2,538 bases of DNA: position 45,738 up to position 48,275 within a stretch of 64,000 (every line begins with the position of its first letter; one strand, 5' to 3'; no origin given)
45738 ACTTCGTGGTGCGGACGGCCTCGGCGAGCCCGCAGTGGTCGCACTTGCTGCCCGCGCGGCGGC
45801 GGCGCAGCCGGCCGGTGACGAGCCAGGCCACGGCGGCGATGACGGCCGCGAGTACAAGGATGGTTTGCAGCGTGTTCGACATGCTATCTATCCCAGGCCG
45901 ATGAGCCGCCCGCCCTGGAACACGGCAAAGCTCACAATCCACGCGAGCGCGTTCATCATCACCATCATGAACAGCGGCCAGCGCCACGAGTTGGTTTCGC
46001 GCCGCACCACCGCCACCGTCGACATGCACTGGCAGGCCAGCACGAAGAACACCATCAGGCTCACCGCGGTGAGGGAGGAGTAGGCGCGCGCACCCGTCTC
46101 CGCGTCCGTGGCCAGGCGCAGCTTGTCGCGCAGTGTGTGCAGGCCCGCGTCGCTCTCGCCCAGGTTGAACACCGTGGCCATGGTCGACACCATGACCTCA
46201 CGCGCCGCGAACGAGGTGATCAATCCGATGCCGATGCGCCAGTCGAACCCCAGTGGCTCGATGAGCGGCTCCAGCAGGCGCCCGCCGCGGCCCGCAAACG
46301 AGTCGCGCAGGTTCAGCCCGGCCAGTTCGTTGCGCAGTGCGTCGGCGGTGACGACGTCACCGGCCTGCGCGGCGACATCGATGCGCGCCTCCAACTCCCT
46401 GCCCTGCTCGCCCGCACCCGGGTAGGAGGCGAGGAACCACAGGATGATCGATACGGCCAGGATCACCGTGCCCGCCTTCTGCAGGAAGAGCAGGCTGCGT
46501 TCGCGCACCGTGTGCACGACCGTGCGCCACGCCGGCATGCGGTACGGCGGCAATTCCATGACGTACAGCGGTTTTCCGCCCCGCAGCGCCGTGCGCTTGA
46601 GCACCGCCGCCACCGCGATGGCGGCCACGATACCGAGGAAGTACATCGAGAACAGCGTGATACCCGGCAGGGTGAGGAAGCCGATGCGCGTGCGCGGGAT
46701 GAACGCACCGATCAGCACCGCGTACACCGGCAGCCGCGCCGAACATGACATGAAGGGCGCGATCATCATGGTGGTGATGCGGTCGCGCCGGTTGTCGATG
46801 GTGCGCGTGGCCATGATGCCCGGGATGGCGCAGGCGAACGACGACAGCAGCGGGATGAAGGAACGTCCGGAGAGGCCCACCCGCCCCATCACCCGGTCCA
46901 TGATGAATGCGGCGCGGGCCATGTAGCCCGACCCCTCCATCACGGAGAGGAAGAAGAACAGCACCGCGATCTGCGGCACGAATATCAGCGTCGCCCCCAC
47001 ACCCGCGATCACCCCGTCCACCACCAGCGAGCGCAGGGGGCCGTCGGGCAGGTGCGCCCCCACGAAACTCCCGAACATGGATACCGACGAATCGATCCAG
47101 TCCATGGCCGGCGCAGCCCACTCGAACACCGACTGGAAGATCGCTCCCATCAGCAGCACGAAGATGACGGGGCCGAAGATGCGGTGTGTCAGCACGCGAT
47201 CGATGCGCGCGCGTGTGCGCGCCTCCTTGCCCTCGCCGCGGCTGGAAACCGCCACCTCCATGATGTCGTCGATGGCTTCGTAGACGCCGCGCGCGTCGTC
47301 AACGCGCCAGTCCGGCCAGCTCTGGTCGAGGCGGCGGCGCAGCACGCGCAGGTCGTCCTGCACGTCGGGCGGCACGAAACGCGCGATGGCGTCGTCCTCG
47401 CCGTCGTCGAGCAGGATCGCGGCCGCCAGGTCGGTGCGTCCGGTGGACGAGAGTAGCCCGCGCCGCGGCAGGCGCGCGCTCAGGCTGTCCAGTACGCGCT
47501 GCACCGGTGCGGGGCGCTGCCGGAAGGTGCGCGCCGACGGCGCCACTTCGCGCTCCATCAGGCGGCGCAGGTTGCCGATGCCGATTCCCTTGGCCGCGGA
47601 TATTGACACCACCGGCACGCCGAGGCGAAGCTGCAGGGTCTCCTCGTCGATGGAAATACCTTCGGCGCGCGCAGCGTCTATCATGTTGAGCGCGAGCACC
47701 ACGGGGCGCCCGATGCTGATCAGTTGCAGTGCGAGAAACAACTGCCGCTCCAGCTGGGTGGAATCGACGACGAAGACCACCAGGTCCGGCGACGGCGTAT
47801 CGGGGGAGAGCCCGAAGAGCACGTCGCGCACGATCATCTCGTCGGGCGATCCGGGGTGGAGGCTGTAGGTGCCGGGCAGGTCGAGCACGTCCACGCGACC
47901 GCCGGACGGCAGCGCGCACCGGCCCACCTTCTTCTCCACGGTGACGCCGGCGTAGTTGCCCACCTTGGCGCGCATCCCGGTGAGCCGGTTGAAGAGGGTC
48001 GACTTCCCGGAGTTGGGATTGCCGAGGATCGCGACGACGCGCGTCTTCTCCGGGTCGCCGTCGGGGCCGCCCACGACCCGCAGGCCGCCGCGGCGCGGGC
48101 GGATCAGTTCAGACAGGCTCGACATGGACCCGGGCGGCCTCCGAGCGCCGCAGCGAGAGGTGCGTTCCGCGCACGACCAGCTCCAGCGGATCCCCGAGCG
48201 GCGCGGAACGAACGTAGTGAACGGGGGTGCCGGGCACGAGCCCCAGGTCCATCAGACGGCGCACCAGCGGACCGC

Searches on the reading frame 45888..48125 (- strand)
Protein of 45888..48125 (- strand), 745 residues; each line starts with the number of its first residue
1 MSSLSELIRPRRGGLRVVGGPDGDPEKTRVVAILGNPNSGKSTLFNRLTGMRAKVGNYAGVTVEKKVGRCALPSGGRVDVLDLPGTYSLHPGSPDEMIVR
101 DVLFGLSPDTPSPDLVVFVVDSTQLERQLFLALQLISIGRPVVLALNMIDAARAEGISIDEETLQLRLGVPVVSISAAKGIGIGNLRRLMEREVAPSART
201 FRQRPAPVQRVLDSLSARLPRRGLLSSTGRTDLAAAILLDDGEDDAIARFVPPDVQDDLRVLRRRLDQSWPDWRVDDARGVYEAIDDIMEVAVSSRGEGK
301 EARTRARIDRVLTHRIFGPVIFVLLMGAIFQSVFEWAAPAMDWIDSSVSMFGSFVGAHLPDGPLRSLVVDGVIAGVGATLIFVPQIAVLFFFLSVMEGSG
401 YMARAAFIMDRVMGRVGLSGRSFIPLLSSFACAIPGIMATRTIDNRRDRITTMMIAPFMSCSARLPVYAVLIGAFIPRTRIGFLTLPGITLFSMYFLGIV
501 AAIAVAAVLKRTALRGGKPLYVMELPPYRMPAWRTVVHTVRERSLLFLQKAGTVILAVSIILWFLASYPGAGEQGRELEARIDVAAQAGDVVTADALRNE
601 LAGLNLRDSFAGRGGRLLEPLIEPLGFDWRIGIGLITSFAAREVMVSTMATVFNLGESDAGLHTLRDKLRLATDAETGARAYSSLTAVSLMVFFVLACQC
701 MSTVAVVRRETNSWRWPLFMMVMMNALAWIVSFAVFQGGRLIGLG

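Call 41: search_protein_families(library=pfam, proteins=[window:45888-48125:-], max_evalue=0.001)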
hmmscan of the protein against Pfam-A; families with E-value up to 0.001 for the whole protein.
window:45888-48125:- (745 aa): 5 families
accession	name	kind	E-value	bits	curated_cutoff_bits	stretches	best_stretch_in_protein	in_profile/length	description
PF02421.24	FeoB_N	-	3e-54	183.2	27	1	30-188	2-154/156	Ferrous iron transport protein B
PF07670.19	Gate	-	8.8e-39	132.6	29.6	2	380-475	2-104/104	Nucleoside recognition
PF01926.29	MMR_HSR1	-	1.6e-18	67.3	21.9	1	31-147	2-112/113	50S ribosome-binding GTPase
PF07664.17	FeoB_C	-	1.1e-17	63.9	26.6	1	491-543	1-54/54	Ferrous iron transport protein B C terminus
PF00009.33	GTP_EFTU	-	8.4e-05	22.7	26.5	0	27-57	2-32/188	Elongation factor Tu GTP binding domain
